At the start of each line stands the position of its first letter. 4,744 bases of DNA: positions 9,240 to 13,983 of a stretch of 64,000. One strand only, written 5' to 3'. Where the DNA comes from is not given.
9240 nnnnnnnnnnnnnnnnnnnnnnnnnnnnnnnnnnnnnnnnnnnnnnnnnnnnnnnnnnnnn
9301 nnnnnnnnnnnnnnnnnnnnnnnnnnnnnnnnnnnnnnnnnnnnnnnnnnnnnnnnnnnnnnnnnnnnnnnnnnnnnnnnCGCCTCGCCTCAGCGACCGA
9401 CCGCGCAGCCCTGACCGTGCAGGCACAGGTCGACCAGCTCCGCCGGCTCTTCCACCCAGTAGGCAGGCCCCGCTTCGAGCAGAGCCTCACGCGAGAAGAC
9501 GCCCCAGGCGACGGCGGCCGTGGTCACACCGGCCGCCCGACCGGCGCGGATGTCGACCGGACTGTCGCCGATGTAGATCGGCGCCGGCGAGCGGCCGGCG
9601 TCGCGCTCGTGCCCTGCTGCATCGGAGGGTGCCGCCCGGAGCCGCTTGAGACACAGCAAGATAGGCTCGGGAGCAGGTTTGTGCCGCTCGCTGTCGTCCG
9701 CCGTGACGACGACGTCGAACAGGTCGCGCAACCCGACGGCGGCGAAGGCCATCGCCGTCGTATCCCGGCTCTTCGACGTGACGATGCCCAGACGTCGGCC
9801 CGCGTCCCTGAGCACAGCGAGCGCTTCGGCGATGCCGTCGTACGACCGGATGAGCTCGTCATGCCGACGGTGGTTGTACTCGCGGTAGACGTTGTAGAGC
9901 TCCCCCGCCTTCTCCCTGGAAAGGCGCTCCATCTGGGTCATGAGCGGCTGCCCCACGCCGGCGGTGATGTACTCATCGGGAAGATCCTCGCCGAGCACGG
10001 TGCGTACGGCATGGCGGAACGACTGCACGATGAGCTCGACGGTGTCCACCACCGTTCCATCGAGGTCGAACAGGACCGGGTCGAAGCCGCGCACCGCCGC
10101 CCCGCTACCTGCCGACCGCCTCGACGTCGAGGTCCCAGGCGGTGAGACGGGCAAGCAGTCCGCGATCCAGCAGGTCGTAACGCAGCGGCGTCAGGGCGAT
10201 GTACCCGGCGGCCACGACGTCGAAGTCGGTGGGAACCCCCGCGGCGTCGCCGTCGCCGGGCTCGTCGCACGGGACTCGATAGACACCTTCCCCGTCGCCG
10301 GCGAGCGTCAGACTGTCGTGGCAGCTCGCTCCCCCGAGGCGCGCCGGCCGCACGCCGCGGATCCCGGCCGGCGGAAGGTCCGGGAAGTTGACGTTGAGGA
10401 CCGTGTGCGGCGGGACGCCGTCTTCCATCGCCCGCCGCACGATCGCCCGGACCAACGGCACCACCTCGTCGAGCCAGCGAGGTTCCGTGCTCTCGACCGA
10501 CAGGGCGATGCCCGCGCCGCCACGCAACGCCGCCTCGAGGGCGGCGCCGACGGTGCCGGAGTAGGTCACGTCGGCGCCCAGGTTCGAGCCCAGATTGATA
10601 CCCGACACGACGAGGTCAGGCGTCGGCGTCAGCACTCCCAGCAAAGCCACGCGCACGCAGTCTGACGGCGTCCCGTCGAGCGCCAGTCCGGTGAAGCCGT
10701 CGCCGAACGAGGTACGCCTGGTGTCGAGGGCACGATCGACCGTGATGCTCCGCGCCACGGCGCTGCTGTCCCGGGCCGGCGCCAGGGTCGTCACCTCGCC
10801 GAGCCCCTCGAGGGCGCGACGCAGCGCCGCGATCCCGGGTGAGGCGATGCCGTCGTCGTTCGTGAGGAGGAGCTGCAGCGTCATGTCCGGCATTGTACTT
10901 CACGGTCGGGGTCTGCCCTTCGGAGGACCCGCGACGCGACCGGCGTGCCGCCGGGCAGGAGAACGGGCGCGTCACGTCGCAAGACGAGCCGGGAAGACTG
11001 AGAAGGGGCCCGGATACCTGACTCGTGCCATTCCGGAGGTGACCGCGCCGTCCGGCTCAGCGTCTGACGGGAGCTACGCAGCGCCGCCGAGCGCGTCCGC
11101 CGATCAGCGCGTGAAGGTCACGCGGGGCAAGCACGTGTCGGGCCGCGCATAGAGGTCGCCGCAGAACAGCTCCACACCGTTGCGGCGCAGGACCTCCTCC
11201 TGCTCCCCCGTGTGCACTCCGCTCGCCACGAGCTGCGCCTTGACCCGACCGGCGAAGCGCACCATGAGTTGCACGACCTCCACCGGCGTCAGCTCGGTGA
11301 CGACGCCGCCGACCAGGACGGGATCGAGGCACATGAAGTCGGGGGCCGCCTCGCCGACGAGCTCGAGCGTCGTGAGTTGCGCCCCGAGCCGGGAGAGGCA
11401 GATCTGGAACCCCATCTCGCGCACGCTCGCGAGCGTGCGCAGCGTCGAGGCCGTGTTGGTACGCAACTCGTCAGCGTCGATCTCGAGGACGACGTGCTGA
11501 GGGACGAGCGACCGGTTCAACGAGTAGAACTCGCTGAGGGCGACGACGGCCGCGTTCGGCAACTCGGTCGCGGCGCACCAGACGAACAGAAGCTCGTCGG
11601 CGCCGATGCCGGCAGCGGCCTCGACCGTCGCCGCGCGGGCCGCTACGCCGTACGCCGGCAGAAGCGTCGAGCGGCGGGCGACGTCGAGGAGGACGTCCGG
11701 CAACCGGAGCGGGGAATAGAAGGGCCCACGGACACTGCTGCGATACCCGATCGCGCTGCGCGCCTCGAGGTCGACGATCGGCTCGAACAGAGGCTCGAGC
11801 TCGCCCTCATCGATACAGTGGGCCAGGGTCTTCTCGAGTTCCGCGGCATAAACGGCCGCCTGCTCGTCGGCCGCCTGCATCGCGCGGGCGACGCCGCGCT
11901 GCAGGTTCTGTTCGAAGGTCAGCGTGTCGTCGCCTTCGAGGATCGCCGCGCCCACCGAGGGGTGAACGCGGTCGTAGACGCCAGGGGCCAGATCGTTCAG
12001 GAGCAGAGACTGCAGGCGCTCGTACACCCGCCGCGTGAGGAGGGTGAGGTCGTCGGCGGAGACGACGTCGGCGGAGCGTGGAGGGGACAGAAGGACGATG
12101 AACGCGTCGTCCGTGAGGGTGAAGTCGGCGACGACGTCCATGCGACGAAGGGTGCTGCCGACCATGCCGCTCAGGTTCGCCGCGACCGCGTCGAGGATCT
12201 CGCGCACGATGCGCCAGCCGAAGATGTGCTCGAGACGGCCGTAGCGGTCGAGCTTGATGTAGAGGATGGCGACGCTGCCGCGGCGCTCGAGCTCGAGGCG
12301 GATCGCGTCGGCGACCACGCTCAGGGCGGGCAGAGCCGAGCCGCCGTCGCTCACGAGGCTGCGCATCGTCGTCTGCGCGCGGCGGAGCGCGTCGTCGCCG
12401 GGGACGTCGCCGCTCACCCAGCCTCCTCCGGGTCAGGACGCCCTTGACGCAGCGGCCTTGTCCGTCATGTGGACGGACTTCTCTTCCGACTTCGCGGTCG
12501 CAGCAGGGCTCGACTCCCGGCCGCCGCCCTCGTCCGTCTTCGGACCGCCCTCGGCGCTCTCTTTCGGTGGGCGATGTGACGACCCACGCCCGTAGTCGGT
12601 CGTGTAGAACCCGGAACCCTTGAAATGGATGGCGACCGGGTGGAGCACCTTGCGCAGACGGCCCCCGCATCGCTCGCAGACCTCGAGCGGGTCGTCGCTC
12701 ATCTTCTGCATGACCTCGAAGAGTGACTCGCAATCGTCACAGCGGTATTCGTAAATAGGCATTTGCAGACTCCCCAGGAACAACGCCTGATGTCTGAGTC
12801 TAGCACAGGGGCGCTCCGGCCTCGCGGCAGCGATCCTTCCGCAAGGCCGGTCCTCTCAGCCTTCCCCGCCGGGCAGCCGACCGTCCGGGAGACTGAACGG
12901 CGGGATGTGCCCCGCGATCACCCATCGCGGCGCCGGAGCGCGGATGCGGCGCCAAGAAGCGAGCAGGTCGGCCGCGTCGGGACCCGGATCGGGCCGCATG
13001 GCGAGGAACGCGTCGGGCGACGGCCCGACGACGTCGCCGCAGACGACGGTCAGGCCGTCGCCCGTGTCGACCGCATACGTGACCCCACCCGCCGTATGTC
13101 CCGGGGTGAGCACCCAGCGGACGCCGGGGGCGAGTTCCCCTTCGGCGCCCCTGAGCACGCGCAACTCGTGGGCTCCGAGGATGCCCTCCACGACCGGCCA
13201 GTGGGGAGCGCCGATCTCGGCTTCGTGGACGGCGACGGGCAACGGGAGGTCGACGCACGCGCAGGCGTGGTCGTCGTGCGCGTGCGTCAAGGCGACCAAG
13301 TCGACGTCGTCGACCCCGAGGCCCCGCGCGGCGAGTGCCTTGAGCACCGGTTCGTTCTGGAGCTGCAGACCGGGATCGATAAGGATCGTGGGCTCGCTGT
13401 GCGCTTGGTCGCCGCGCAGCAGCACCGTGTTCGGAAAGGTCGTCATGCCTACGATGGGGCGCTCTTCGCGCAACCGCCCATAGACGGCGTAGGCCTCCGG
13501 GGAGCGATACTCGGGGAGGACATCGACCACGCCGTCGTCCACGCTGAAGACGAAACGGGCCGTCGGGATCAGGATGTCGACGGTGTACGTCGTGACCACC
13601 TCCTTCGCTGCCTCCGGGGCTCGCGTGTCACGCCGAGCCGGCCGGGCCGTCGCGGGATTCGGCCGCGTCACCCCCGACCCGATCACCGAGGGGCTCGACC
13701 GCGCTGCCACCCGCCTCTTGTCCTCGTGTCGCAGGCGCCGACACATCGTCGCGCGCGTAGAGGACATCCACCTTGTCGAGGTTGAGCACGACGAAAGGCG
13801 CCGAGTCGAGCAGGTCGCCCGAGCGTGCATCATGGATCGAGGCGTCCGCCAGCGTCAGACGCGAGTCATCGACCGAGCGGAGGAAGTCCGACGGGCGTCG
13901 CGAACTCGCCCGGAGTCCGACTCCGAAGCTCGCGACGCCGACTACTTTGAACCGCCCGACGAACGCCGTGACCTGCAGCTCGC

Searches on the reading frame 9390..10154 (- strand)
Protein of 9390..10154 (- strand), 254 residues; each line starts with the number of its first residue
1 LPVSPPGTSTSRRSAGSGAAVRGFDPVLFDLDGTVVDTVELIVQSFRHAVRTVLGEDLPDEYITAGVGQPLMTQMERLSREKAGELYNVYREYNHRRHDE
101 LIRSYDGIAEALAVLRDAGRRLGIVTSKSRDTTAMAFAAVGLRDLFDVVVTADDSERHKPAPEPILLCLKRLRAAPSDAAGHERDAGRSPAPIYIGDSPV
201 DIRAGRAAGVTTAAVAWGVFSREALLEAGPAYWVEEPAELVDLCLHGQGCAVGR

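Call 12: search_protein_families(library=pfam, proteins=[window:9390-10154:-], max_evalue=0.01)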
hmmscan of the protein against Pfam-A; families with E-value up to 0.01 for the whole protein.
window:9390-10154:- (254 aa): 4 families
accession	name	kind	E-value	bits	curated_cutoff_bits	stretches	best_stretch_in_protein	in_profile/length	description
PF13419.12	HAD_2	-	5.7e-42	144.3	23.8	1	27-215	1-178/178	Haloacid dehalogenase-like hydrolase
PF00702.32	Hydrolase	-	1.3e-23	84.8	26.4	1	27-209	4-191/191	haloacid dehalogenase-like hydrolase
PF12710.13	HAD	-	4e-12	47.4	27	1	27-205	1-188/189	haloacid dehalogenase-like hydrolase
PF13242.12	Hydrolase_like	-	3.2e-07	30.6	22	1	158-235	3-70/75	HAD-hyrolase-like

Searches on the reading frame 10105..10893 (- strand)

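Call 12: search_protein_families(library=pfam, proteins=[window:10105-10893:-], max_evalue=0.01)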
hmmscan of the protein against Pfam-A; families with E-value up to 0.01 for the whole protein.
window:10105-10893:- (262 aa): 1 family
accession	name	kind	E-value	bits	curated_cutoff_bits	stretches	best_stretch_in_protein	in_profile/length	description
PF01975.23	SurE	-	9.8e-54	182.4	22.1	1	9-189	2-185/189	Survival protein SurE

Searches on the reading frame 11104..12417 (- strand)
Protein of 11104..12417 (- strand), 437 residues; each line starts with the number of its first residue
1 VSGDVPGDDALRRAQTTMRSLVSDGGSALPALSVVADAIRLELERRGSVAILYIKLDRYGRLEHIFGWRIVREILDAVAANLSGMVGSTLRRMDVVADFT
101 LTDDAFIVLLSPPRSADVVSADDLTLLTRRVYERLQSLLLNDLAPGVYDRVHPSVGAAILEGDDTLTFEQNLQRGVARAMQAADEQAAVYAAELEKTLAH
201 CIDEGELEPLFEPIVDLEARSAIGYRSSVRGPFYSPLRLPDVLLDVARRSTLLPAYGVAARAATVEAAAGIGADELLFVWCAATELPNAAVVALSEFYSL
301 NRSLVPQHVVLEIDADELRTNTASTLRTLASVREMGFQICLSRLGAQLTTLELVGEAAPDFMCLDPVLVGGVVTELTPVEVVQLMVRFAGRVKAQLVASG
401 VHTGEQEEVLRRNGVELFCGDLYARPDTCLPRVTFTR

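Call 12: search_protein_families(library=pfam, proteins=[window:11104-12417:-], max_evalue=0.01)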
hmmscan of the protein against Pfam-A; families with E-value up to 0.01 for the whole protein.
window:11104-12417:- (437 aa): 2 families
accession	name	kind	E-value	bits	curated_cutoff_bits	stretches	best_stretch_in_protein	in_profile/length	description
PF00563.25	EAL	-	1.7e-24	86.9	31.3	1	198-426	4-236/236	EAL domain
PF00990.26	GGDEF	-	0.00076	19.7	23.8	1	45-184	28-155/161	Diguanylate cyclase, GGDEF domain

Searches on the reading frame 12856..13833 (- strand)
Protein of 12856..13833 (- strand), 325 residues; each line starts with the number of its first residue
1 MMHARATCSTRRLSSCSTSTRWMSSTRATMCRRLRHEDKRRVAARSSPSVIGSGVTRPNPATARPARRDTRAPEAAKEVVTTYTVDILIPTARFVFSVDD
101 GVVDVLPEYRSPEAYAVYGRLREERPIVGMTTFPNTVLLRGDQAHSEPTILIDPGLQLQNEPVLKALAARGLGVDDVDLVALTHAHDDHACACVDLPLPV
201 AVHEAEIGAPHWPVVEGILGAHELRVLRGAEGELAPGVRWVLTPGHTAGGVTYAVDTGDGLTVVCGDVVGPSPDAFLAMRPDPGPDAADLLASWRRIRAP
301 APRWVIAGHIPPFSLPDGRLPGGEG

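Call 14: search_protein_families(library=ncbifam, proteins=[window:12856-13833:-], max_evalue=0.00001)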
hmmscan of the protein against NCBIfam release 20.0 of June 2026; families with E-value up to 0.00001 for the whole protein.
window:12856-13833:- (325 aa): 4 families
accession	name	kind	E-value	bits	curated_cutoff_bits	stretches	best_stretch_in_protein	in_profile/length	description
NF047979.1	lactonase_AidB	equivalog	2.4e-09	36.9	360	0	219-269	157-207/271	AidB family quorum-quenching N-acyl homoserine lactonase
NF033105.1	bla_subclass_B3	equivalog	8.4e-09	35.1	240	0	147-195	32-80/257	subclass B3 metallo-beta-lactamase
TIGR03413.1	GSH_gloB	equivalog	2e-06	27.4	200.8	1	147-268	20-127/248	hydroxyacylglutathione hydrolase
NF045699.1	AHLLactAiiA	equivalog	4.3e-06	26.1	375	1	154-259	74-182/251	quorum-quenching N-acyl homoserine lactonase AiiA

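Call 73: search_protein_families(library=pfam, proteins=[window:12856-13833:-], max_evalue=0.00001)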
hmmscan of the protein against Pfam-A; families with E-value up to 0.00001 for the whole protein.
window:12856-13833:- (325 aa): 1 family
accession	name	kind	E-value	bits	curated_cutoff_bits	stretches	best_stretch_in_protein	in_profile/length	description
PF00753.33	Lactamase_B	-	1.5e-16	61.4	22.7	1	133-309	5-196/196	Metallo-beta-lactamase superfamily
